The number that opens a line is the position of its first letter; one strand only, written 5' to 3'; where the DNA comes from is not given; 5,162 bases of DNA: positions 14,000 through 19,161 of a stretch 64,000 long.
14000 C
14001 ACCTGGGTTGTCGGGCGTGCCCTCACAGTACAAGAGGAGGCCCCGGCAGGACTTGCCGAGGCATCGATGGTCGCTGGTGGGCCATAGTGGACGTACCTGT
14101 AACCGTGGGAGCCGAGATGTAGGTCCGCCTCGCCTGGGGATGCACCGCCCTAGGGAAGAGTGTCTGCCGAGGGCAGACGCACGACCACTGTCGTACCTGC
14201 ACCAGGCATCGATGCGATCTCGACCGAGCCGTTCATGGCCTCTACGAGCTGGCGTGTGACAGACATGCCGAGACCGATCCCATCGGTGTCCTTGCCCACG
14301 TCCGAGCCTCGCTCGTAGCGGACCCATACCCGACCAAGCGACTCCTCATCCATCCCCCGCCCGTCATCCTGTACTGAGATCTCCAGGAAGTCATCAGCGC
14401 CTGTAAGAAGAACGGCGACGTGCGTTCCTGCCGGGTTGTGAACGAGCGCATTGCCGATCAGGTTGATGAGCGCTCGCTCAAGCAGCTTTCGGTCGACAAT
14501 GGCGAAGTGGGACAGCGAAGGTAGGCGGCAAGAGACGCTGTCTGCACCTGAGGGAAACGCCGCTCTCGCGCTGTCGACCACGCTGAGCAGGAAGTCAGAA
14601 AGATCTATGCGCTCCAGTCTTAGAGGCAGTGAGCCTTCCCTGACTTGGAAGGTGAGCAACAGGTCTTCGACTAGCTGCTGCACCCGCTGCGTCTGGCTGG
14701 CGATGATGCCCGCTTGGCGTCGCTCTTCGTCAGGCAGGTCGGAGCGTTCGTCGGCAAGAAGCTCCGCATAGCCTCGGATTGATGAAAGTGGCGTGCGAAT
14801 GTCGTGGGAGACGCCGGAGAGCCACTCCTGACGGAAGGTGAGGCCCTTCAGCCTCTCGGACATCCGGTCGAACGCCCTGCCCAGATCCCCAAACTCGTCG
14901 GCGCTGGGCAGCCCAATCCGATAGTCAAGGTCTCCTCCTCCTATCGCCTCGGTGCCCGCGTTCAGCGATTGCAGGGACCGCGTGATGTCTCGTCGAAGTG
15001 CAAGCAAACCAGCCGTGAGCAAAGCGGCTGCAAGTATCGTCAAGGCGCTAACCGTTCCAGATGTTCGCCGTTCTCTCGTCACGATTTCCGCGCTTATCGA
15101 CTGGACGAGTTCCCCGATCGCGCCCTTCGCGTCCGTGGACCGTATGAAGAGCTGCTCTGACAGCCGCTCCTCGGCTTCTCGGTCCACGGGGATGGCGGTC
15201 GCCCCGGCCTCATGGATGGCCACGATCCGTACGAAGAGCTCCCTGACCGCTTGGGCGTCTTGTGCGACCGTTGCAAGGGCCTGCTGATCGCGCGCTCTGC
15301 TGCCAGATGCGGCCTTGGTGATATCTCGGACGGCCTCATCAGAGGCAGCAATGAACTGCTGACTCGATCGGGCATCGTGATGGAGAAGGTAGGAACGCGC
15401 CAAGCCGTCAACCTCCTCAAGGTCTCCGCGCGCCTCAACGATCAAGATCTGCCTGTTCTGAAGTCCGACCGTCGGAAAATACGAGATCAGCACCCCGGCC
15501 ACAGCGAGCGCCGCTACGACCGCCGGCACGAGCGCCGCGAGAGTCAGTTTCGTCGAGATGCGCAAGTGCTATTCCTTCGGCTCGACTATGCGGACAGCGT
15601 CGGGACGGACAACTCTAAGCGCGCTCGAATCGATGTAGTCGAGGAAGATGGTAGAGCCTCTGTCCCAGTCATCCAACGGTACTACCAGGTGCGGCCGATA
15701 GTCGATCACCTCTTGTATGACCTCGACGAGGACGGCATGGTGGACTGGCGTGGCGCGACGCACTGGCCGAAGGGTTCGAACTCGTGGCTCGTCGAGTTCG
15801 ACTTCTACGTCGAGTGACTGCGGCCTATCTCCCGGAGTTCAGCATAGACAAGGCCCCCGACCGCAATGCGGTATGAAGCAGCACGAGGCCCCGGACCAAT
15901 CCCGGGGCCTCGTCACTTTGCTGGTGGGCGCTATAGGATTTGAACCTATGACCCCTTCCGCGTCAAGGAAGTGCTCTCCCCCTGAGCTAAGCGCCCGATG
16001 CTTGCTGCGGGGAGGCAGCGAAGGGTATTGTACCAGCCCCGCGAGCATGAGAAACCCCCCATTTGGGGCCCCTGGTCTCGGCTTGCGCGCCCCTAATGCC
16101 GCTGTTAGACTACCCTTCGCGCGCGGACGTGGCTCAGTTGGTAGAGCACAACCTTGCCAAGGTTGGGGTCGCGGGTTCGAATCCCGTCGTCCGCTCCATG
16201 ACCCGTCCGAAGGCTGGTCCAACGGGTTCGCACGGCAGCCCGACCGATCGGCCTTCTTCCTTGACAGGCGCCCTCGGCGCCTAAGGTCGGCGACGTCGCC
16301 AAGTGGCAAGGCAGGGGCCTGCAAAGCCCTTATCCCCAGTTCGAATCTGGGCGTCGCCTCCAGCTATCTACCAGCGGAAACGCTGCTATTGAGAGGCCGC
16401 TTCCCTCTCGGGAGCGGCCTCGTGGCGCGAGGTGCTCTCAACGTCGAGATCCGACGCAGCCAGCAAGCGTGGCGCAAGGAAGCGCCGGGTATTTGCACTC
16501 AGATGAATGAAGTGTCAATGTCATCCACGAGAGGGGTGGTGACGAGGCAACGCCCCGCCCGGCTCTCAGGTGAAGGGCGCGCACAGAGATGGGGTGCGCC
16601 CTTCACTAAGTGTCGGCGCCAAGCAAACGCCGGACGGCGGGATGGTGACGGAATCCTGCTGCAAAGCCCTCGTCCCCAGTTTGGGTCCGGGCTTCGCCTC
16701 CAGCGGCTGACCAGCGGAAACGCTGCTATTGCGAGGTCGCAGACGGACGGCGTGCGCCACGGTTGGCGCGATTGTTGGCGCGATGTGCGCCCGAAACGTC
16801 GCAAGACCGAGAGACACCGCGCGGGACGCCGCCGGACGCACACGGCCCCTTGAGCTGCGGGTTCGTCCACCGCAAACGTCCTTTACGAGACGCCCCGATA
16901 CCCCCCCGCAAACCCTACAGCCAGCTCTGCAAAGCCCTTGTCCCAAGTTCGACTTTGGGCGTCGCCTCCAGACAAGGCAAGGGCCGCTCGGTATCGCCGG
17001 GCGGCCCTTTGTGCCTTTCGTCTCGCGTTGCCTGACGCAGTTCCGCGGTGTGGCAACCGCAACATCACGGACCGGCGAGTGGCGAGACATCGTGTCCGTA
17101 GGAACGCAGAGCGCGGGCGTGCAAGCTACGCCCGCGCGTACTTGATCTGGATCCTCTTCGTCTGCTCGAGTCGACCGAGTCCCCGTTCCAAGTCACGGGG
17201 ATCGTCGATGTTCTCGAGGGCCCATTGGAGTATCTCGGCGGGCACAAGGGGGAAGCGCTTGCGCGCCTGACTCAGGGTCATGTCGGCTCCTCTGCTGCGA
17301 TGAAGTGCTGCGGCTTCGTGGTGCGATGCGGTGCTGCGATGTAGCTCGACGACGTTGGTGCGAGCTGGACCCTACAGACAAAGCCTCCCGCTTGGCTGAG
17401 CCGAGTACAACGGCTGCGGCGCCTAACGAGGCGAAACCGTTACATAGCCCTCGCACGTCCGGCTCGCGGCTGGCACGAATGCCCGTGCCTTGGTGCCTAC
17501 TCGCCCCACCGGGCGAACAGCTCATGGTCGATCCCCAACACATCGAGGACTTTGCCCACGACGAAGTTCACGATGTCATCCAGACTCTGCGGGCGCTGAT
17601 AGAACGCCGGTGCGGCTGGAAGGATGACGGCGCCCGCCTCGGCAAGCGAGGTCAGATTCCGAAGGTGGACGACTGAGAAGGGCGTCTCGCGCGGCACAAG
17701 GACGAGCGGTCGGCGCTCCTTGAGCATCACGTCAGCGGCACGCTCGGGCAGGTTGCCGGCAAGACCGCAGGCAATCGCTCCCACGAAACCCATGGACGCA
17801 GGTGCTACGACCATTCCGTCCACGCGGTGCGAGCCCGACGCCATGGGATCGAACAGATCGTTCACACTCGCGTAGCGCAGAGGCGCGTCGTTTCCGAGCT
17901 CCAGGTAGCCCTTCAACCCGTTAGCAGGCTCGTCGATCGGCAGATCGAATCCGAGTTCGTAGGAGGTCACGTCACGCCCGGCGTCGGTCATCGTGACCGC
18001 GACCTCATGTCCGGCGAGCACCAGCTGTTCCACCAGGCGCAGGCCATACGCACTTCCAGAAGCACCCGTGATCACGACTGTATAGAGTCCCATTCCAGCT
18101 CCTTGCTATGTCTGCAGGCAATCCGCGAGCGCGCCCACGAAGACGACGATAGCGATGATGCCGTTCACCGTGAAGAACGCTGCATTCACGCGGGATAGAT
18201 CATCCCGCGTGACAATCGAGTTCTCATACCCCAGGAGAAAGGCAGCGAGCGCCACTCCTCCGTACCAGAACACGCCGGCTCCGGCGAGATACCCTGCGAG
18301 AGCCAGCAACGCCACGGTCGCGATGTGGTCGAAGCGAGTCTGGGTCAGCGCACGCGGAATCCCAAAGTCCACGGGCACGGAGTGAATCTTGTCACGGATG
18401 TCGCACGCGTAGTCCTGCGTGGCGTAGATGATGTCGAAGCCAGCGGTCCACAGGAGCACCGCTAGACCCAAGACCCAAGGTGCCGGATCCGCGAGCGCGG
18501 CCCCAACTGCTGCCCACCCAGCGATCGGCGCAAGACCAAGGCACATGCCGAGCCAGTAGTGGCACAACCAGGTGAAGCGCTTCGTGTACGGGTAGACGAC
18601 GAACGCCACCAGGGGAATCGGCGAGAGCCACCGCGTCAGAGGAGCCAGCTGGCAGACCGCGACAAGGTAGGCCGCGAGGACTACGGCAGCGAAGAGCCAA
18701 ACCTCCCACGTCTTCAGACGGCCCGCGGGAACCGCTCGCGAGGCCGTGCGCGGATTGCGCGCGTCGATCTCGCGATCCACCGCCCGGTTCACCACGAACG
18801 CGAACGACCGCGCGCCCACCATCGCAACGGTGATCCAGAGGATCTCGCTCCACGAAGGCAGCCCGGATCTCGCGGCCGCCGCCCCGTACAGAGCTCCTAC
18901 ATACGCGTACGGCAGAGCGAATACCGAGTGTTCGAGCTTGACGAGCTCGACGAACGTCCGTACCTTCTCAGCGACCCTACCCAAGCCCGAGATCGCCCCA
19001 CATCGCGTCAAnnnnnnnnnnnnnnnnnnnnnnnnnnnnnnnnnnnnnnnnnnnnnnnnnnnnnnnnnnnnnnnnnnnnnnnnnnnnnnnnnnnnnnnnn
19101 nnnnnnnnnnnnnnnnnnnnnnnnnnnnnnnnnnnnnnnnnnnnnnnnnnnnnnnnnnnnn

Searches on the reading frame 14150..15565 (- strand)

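Call 38: search_protein_families(library=pfam, proteins=[window:14150-15565:-], max_evalue=0.00001)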
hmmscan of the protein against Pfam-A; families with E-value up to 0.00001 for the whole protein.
window:14150-15565:- (471 aa): 3 families
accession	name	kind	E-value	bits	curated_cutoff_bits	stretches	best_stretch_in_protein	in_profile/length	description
PF02518.31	HATPase_c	-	3.4e-23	82.6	26.4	1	358-466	2-109/111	Histidine kinase-, DNA gyrase B-, and HSP90-like ATPase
PF00512.31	HisKA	-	6.5e-18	65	26.9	1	245-305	2-60/66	His Kinase A (phospho-acceptor) domain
PF00672.30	HAMP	-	2.5e-14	53.7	25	1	190-240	2-52/53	HAMP domain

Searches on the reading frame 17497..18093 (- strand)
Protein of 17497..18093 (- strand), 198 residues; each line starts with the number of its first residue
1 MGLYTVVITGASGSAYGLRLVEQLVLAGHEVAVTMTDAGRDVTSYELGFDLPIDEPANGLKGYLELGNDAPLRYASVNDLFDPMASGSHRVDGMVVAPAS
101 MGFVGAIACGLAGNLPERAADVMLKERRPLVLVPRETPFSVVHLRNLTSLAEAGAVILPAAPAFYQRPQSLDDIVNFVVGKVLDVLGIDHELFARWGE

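Call 38: search_protein_families(library=pfam, proteins=[window:17497-18093:-], max_evalue=0.00001)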
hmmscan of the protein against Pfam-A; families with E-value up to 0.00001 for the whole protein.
window:17497-18093:- (198 aa): 1 family
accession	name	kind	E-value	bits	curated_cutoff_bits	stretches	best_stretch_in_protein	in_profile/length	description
PF02441.25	Flavoprotein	-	3.5e-43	147.4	22.7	1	5-186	4-162/162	Flavoprotein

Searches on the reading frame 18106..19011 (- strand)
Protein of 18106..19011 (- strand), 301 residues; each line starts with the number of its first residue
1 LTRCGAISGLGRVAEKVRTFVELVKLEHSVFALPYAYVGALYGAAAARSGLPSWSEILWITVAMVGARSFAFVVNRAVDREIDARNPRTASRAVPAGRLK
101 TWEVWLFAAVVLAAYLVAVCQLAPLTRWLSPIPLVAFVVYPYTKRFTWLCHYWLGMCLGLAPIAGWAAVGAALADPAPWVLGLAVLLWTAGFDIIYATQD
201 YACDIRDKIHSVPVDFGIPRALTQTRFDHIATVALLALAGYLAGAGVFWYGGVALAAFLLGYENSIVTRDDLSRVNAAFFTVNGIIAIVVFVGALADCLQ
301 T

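Call 38: search_protein_families(library=pfam, proteins=[window:18106-19011:-], max_evalue=0.00001)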
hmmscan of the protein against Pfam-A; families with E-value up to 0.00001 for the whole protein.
window:18106-19011:- (301 aa): 1 family
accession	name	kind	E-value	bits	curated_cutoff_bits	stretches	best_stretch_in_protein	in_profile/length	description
PF01040.23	UbiA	-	9.1e-51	173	34.2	1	38-282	3-247/250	UbiA prenyltransferase family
